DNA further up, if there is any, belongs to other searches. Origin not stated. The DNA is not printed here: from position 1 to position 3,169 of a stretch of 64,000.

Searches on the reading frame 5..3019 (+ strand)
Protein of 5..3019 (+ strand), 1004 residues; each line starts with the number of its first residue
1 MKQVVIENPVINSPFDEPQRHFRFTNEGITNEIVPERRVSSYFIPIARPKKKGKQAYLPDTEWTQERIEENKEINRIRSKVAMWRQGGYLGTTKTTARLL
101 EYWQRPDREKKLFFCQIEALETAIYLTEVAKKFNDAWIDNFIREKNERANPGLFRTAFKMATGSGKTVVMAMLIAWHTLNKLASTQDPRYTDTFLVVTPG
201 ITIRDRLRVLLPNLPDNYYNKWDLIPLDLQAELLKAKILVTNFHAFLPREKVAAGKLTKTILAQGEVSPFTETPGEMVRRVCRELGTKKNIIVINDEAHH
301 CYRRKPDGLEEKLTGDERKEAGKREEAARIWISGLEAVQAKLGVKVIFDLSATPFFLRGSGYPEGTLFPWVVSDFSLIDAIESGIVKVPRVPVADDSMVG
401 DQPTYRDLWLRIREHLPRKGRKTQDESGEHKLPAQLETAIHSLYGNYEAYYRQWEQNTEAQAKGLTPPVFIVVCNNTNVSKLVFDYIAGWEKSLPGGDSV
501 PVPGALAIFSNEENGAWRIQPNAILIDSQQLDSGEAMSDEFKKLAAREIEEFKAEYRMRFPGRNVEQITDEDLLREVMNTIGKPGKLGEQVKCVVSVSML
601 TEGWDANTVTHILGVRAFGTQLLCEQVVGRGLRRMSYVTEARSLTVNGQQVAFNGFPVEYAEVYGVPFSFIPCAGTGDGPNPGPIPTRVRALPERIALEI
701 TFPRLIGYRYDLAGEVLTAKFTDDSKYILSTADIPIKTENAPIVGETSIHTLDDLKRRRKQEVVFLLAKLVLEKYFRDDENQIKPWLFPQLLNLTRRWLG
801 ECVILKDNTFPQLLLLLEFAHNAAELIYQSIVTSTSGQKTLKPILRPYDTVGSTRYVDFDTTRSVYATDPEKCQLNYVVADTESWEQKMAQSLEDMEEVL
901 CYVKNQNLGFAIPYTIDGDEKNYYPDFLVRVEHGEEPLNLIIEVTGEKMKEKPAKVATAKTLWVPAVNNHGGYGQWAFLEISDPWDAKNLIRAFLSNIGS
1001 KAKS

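Call 38: search_protein_families(library=pfam, proteins=[window:5-3019:+], max_evalue=0.00001)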
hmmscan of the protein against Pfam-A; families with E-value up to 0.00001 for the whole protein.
window:5-3019:+ (1004 aa): 1 family
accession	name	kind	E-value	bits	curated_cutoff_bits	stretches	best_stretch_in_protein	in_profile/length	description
PF04851.21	ResIII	-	3.4e-11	43.8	22.5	1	134-355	20-163/164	Type III restriction enzyme, res subunit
